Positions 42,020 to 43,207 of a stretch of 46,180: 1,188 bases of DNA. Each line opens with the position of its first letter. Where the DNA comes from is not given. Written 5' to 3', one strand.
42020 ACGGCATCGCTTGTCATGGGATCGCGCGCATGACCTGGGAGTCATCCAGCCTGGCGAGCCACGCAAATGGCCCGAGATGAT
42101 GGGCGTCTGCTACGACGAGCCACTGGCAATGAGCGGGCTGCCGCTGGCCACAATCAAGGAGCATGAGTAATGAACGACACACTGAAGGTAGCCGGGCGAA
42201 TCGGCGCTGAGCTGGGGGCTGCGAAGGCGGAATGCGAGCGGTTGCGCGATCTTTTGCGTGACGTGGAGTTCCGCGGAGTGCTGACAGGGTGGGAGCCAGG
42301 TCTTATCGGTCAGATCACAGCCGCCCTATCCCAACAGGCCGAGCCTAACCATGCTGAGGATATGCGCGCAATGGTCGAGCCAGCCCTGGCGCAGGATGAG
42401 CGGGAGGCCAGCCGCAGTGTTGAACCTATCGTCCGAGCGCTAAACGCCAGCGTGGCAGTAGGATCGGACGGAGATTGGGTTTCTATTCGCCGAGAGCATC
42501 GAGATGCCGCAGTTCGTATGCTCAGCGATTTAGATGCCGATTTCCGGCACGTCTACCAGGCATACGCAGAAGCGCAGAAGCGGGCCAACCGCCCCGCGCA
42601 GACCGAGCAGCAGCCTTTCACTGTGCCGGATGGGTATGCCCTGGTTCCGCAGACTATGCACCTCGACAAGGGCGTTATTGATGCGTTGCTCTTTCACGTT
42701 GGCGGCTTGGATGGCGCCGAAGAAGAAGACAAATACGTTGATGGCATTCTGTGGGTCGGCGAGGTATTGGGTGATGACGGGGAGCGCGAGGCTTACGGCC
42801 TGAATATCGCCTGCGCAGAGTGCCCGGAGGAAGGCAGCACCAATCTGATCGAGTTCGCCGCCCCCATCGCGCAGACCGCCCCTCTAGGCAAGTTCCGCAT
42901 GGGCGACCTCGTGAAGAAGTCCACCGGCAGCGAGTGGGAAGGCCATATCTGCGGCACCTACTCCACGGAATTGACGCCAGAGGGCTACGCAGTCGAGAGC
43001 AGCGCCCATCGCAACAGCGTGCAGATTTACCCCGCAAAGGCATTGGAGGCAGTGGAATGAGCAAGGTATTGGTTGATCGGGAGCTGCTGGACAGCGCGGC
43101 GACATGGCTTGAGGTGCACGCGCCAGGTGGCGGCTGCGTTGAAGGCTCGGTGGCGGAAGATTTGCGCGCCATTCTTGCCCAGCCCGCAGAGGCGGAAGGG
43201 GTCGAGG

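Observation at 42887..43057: R67/DfrB-type (type II, trimethoprim-insensitive) DHFR domain fused to the C-terminus of a 296-aa early phage protein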

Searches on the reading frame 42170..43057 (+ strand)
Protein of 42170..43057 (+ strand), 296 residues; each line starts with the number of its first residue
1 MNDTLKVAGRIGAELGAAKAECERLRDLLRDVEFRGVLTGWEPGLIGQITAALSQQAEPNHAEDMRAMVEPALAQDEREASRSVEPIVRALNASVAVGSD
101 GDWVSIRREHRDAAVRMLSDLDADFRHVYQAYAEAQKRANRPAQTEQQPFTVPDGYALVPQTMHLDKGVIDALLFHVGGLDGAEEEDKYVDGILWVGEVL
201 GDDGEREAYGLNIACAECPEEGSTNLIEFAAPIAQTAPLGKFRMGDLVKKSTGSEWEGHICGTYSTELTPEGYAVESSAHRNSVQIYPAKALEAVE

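Call 3: search_protein_families(library=pfam, proteins=[window:42170-43057:+], max_evalue=1)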
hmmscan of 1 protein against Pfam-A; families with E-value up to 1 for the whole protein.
window:42170-43057:+ (296 aa): 2 families
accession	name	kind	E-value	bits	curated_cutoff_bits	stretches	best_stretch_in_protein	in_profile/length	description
PF06442.17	DHFR_2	-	1.2e-20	73.6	25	1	241-295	23-77/78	R67 dihydrofolate reductase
PF19938.4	DUF6400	-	0.1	13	27.1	1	89-135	12-58/69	Family of unknown function (DUF6400)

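Call 4: search_solved_structures(query=window:42170-43057:+, max_evalue=1, show_alignments=3)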
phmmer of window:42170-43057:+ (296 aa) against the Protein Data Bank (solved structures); distinct sequences matched with E-value up to 1: 21.
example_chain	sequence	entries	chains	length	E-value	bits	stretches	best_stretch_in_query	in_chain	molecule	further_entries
1vie_A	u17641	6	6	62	9.1e-17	64.4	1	241-295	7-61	DIHYDROFOLATE REDUCTASE | Dihydrofolate reductase type 2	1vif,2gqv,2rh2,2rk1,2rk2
6ny0_A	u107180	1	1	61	9.6e-17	64.4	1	241-295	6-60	Dihydrofolate reductase type 2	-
3sfm_A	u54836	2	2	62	9.8e-17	64.3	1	241-295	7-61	Dihydrofolate reductase type 2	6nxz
2p4t_A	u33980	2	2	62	4.6e-16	62.1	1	241-295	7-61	Dihydrofolate reductase type 2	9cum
6hqk_A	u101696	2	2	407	0.022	17.3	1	27-174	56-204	Cytochrome P450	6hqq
6yct_A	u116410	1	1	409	0.022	17.2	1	27-174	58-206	Cytochrome P450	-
6ycn_A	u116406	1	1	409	0.022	17.2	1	27-174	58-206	Aromatic O-demethylase, cytochrome P450 subunit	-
6hqo_A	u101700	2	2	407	0.054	16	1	27-174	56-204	Cytochrome P450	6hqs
6yco_A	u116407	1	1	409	0.054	15.9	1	27-174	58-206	Aromatic O-demethylase, cytochrome P450 subunit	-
6hqp_A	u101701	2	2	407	0.076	15.5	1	27-174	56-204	Cytochrome P450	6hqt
6ycp_A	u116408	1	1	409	0.076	15.5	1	27-174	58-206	Aromatic O-demethylase, cytochrome P450 subunit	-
6hqn_A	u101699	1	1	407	0.1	15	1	27-174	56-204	Cytochrome P450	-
6hqm_A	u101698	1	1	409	0.1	15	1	27-174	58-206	Cytochrome P450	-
2of5_H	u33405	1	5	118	0.12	14.8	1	5-73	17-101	Leucine-rich repeat and death domain-containing protein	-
6hql_A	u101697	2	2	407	0.13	14.7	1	27-174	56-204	Cytochrome P450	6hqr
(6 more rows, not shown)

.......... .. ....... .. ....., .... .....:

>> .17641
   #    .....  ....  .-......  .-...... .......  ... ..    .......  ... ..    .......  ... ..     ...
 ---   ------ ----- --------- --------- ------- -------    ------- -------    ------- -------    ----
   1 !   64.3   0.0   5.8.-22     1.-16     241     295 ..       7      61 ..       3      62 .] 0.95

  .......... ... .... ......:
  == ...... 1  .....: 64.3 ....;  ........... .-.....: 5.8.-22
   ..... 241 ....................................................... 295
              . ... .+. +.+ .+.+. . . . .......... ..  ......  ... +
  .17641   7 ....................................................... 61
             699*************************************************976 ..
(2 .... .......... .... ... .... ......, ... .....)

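Call 5: search_protein_families(library=ncbifam, proteins=[window:42170-43057:+], max_evalue=1)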
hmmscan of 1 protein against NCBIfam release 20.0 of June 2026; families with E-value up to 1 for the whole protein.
window:42170-43057:+ (296 aa): 1 family
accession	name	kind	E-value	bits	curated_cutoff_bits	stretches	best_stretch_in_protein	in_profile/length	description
NF000331.2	trim_DfrB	exception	4.5e-24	84.2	137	1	240-295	22-77/78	trimethoprim-resistant dihydrofolate reductase DfrB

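Call 6: search_protein_families(library=phrogs, proteins=[window:42170-43057:+], max_evalue=1)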
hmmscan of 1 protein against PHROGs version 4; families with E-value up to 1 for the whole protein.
window:42170-43057:+ (296 aa): 3 families
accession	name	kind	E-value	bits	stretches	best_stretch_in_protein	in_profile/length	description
phrog_31682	-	unknown function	8.2e-17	62.2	1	239-294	5-69/84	-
phrog_10746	-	unknown function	6.7e-13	49.9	1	139-232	88-179/186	-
phrog_19282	-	unknown function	0.35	10.6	1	50-145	375-465/490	-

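Call 26: find_homologous_proteins(query=window:42170-43057:+, max_evalue=0.001)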
Query window:42170-43057:+ (296 aa): 454 proteins with E <= 0.001 among 4261 candidates; the best 120 are listed.
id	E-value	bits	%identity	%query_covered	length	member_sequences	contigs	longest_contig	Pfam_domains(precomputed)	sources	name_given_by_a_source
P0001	4.4e-194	661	100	100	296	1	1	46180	PF06442.18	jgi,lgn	-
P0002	2.2e-76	275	57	99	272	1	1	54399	PF06442.18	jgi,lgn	-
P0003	3.9e-74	268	64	50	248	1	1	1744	PF06442.18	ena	-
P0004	5.5e-73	264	65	50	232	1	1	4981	PF06442.18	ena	-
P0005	4.3e-61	225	88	23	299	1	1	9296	PF06442.18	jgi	-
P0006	1.9e-59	219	83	24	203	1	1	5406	PF06442.18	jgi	-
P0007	3.9e-59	218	49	100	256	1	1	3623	PF06442.18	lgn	-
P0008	4.4e-59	218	45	100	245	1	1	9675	PF06442.18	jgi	-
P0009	7.3e-59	217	88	23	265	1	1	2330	PF06442.18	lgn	-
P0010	4.8e-58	215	69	26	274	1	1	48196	PF06442.18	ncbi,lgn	-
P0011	1.9e-57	213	47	100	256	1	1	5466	PF06442.18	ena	-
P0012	1.0e-56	210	87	23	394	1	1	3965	PF06442.18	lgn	-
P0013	2.9e-56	209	38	79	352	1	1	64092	PF06442.18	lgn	-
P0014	6.9e-56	208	47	100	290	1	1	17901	PF06442.18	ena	-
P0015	1.1e-54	204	87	23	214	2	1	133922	PF06442.18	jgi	-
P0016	1.5e-54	203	83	24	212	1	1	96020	PF06442.18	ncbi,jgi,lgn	-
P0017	3.1e-53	199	41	100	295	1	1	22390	PF06442.18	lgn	-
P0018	1.2e-52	197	45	100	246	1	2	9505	PF06442.18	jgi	jgi:hypothetical protein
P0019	1.3e-52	197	77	28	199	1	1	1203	PF06442.18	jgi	-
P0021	6.9e-50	188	43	98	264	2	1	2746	PF06442.18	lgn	-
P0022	1.1e-46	177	47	100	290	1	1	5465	PF06442.18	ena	-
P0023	3.8e-46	176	89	22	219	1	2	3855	PF06442.18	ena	-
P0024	9.4e-46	174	45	100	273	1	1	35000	PF06442.18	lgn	-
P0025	2.2e-45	173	37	100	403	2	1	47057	PF06442.18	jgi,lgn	-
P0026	1.1e-44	171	43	100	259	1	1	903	PF06442.18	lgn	-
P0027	2.5e-44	170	94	21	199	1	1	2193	PF06442.18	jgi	-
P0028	5.8e-44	169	41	100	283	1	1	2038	PF06442.18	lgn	-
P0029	6.0e-44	168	43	99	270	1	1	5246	PF06442.18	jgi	jgi:hypothetical protein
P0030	7.2e-44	168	43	100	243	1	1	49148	PF06442.18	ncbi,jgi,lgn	-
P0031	1.2e-43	167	41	100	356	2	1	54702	PF06442.18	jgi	-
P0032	1.2e-43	167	41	52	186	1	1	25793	PF06442.18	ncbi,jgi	-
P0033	5.5e-43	165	41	100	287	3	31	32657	PF06442.18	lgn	-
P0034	7.5e-43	165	44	100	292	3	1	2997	PF06442.18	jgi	jgi:hypothetical protein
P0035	1.1e-42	164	50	54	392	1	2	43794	PF06442.18,PF26207.1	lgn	-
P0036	2.3e-42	163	42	100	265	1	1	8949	PF06442.18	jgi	jgi:hypothetical protein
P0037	7.1e-42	162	43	100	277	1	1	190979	PF06442.18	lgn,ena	-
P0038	1.4e-41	161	96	23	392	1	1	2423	PF06442.18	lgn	-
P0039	1.7e-41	160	85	23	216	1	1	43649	PF06442.18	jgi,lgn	-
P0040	2.1e-41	160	41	99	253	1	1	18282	PF06442.18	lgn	-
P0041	2.1e-41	160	45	100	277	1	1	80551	PF06442.18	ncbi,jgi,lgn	-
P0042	5.4e-41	159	39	93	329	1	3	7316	PF06442.18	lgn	-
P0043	8.5e-41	158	84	23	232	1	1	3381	PF06442.18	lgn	-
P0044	8.9e-41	158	40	100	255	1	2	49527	PF06442.18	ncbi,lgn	-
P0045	1.4e-40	157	84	23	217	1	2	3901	PF06442.18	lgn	-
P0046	1.8e-40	157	85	22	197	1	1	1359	PF06442.18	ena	-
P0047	2.2e-40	157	41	100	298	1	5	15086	PF06442.18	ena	-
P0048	2.2e-40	157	42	100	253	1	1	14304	PF06442.18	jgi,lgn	-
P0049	3.3e-40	156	39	100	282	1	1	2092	PF06442.18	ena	-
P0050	4.9e-40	156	79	23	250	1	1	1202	PF06442.18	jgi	jgi:hypothetical protein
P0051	5.2e-40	156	40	100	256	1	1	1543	PF06442.18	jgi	-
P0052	5.8e-40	155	90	23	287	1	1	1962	PF06442.18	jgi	-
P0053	6.1e-40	155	49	53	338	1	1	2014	PF06442.18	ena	-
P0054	6.3e-40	155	41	99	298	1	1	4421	PF06442.18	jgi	jgi:hypothetical protein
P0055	8.1e-40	155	41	99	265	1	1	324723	PF06442.18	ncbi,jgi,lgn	-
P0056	1.7e-39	154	43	100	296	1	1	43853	PF06442.18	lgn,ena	-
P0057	2.6e-39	153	42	100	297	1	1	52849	PF06442.18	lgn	-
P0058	4.2e-39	153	41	100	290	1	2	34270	PF06442.18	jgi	jgi:hypothetical protein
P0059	6.1e-39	152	40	99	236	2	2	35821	PF06442.18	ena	-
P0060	6.5e-39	152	41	100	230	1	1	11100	PF06442.18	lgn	-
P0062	2.5e-38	150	41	94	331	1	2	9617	PF06442.18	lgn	-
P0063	2.7e-38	150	37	94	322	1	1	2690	PF06442.18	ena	-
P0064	2.8e-38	150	86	21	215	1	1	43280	PF06442.18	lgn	-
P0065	3.2e-38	150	42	100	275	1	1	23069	PF06442.18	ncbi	-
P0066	3.5e-38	150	41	100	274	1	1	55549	PF06442.18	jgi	-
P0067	3.7e-38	149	64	33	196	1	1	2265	PF06442.18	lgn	-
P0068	3.8e-38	149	77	24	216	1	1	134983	PF06442.18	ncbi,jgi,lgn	-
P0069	4.0e-38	149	90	21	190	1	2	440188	PF06442.18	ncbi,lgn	-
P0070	4.1e-38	149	38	100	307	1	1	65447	PF06442.18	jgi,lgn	-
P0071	4.2e-38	149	40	99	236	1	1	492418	PF06442.18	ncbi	-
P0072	6.9e-38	149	77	28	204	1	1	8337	PF06442.18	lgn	-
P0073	7.0e-38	149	33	100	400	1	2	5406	PF06442.18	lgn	-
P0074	8.7e-38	148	39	100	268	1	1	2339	PF06442.18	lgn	-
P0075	1.2e-37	148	37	99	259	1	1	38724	PF06442.18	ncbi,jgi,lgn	-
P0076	1.9e-37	147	38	100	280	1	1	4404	PF06442.18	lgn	-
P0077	2.3e-37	147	39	100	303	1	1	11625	PF06442.18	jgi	-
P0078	3.0e-37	147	84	21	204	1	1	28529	PF06442.18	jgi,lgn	-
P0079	3.2e-37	146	39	100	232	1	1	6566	PF06442.18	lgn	-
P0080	3.6e-37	146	39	100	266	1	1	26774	PF06442.18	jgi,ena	jgi:hypothetical protein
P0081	4.9e-37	146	39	100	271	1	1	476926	PF06442.18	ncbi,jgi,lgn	-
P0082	5.2e-37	146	82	23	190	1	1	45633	PF06442.18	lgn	-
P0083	5.5e-37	146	98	21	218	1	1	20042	PF06442.18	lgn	-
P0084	5.9e-37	146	35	100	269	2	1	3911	PF06442.18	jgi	-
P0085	6.2e-37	145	88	23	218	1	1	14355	PF06442.18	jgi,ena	-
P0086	7.1e-37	145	51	55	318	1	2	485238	PF06442.18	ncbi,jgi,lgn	-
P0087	7.6e-37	145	87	23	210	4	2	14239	PF06442.18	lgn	-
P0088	7.7e-37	145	41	100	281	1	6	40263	PF06442.18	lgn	-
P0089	9.9e-37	145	82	23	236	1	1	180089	PF06442.18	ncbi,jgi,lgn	-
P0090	1.0e-36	145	84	23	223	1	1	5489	PF06442.18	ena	-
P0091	1.2e-36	145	71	28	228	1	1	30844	PF06442.18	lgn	-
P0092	1.2e-36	145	41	98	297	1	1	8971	PF06442.18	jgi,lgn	-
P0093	1.8e-36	144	87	23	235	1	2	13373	PF06442.18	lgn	-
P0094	1.8e-36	144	82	23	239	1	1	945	PF06442.18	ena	-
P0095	2.0e-36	144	39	100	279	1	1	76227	PF06442.18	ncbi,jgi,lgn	-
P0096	2.1e-36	144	36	100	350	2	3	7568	PF06442.18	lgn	-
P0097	2.1e-36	144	39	100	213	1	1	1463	PF06442.18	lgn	-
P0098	2.4e-36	144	43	99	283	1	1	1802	PF06442.18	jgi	-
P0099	2.9e-36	143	90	23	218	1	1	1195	PF06442.18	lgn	-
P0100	3.0e-36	143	67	32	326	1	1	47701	PF06442.18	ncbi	-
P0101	3.1e-36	143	40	99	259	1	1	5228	PF06442.18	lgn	-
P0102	3.2e-36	143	42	98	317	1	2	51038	PF06442.18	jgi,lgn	jgi:hypothetical protein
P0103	3.8e-36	143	81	23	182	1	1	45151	PF06442.18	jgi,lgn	-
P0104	4.2e-36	143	44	78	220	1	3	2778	PF06442.18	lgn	-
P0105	4.2e-36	143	82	23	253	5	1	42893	PF06442.18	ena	-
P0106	4.4e-36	143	40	100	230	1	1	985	PF06442.18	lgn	-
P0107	4.8e-36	143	86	22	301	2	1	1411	PF06442.18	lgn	-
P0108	5.2e-36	142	40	100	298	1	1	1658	PF06442.18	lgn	-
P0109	5.5e-36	142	40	99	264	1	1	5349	PF06442.18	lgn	-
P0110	5.9e-36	142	39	100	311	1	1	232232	PF06442.18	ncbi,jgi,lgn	-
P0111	6.9e-36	142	88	23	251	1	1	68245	PF06442.18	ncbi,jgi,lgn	-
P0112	7.1e-36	142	39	100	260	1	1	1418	PF06442.18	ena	-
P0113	9.4e-36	142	90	21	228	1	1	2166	PF06442.18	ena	-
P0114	1.1e-35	141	63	32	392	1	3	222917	PF06442.18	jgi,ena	jgi:hypothetical protein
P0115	1.3e-35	141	86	21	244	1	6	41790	PF06442.18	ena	-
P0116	1.3e-35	141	37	98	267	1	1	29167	PF06442.18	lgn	-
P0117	1.3e-35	141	74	28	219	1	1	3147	PF06442.18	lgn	-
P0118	1.5e-35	141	41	100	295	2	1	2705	PF06442.18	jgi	-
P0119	1.7e-35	141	40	100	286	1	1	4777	PF06442.18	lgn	-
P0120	1.8e-35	141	68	28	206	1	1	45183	PF06442.18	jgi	-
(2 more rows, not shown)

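Call 38: find_related_loci(query=window:42170-43057:+, collection=genome_contigs, flank=6000)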
Query window:42170-43057:+ (296 aa) in genome_contigs; peptide patterns used: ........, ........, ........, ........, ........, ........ (x = any residue, [..] = any of these).
55 stretches matched a pattern; 2 encode a relative of the query (tblastn E <= 1e-3); 2 distinct loci.
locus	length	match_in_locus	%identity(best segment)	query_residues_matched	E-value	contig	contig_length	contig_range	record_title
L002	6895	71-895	42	1-296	4e-50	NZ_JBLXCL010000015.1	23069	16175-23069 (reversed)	MAG: Pelagibacterium sp. isolate ES16-01 S16maxbin_out.014RE.5K@18, whole genome shotgun sequence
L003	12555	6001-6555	39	1-151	9e-18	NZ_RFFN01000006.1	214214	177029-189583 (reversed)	Pseudomonas songnenensis strain NEAU-ST5-5 P5_6, whole genome shotgun sequence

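Call 39: find_related_loci(query=window:42170-43057:+, collection=viral_contigs, flank=6000)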
Query window:42170-43057:+ (296 aa) in viral_contigs; peptide patterns used: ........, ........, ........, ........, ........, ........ (x = any residue, [..] = any of these).
61 stretches matched a pattern; 55 encode a relative of the query (tblastn E <= 1e-3); 55 distinct loci.
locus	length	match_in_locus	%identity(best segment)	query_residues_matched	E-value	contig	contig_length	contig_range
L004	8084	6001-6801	57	5-296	5e-85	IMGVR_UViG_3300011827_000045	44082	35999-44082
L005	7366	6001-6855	42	1-295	2e-53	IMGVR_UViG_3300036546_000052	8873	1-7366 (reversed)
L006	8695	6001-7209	37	1-296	1e-48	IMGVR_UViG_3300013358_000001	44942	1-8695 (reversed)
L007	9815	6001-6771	43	1-296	1e-46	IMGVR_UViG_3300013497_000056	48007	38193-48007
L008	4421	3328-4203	41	5-296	3e-46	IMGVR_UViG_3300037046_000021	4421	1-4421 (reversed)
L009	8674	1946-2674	43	1-296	8e-46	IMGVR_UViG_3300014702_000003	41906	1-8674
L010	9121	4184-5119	42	5-295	2e-45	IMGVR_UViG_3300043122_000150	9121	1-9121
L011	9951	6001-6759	42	1-296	4e-45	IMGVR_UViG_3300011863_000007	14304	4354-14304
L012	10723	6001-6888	39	1-295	9e-45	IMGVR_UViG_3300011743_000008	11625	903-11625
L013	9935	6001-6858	39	1-296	8e-44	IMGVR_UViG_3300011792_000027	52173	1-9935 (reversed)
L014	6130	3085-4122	38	1-296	2e-42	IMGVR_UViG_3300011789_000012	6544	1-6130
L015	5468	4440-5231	40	1-295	1e-40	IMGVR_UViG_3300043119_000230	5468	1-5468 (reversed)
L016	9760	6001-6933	39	1-296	3e-40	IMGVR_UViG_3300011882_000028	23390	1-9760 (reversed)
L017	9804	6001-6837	40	1-296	3e-40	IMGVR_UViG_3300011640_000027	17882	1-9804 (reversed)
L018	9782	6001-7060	96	1-296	1e-38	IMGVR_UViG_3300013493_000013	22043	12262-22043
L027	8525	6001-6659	85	1-296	3e-31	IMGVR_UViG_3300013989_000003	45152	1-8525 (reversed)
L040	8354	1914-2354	37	1-160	6e-19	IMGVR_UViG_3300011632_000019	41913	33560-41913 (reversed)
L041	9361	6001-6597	32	1-238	4e-15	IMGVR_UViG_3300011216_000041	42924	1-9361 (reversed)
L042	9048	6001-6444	42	1-156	4e-15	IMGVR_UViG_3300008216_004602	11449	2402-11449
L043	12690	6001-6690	34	1-236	6e-13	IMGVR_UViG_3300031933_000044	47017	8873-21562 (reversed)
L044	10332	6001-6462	36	1-158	2e-12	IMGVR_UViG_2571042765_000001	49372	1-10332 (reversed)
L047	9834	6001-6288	47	1-78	1e-9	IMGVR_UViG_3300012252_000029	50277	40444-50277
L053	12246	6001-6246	46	1-72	1e-8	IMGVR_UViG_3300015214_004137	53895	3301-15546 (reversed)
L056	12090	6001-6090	80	1-30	2e-8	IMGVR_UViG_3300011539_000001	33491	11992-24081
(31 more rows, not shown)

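Call 53: predict_structure(alignment_id=A3)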
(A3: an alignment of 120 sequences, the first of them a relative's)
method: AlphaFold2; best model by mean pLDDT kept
length: 296 residues; sequences in the alignment: 120
mean_pLDDT: 67.2   pTM: 0.32
mean pLDDT of the five models: 67.2, 66.8, 66.8, 65.8, 65.5
residues with pLDDT >= 90: 64; 70-90: 76; 50-70: 69; < 50: 87
segments of 3 or more residues with pLDDT < 50: 69-77, 141-154, 156-164, 178-181, 186-200, 205-213, 215-238
pLDDT, mean of each block of 10 residues (from residue 1): 88 94 90 83 76 66 55 46 67 59 63 73 70 72 36 45 61 57 47 45 50 46 39 44 95 90 91 92 92 94
secondary structure, 60 per line:
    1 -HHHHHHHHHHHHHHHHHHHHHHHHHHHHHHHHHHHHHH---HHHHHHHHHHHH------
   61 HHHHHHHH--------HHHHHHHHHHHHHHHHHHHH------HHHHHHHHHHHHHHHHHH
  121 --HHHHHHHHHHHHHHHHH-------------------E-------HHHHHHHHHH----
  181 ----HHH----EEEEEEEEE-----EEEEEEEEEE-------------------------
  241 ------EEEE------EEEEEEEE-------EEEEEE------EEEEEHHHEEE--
elements in order: H2-39 H43-54 H61-68 H77-96 H103-120 H123-139 H167-176 E192-200 E206-215 E247-250 E257-264 E272-277 E284-288 E292-294

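Call 55: search_protein_families(library=pfam, proteins=[P0035, P0038, P0025, P0012, P0013, P0100, P0114, P0086, P0010], max_evalue=0.01)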
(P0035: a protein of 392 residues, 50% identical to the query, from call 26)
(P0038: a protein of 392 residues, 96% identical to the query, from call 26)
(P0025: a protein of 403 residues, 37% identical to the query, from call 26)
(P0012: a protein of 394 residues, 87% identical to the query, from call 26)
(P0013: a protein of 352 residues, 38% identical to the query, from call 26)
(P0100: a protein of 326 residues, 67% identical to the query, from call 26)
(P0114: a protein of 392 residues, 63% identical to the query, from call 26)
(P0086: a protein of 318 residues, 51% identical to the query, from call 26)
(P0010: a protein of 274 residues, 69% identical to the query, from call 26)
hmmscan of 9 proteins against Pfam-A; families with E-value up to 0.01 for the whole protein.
P0035 (392 aa): 1 family
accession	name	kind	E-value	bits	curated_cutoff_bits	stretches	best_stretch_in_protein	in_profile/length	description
PF06442.17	DHFR_2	-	5.6e-22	77.8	25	1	337-391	23-77/78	R67 dihydrofolate reductase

P0038 (392 aa): 1 family
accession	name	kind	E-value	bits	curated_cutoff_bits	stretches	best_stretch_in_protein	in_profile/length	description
PF06442.17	DHFR_2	-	4e-21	75.1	25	1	336-391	22-77/78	R67 dihydrofolate reductase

P0025 (403 aa): 1 family
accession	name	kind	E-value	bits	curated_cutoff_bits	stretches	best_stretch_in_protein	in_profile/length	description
PF06442.17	DHFR_2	-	4.6e-23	81.3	25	1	348-402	23-77/78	R67 dihydrofolate reductase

P0012 (394 aa): 1 family
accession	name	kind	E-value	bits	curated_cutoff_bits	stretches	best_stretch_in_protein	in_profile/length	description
PF06442.17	DHFR_2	-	1.7e-22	79.4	25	1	338-393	22-77/78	R67 dihydrofolate reductase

P0013 (352 aa): 1 family
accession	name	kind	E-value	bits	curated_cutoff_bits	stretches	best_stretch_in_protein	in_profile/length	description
PF06442.17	DHFR_2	-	2e-22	79.3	25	1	297-351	23-77/78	R67 dihydrofolate reductase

P0100 (326 aa): 1 family
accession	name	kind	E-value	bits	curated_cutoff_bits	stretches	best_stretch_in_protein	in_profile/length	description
PF06442.17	DHFR_2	-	5.3e-22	77.9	25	1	270-325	22-77/78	R67 dihydrofolate reductase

P0114 (392 aa): 1 family
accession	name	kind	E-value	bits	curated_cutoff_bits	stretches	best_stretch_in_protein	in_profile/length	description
PF06442.17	DHFR_2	-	3.3e-21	75.3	25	1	336-391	22-77/78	R67 dihydrofolate reductase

P0086 (318 aa): 1 family
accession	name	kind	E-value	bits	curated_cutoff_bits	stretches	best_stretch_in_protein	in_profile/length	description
PF06442.17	DHFR_2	-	4.7e-23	81.3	25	1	261-317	21-77/78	R67 dihydrofolate reductase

P0010 (274 aa): 1 family
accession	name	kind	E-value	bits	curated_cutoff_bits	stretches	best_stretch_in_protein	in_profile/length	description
PF06442.17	DHFR_2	-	3.7e-21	75.2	25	1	217-272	22-77/78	R67 dihydrofolate reductase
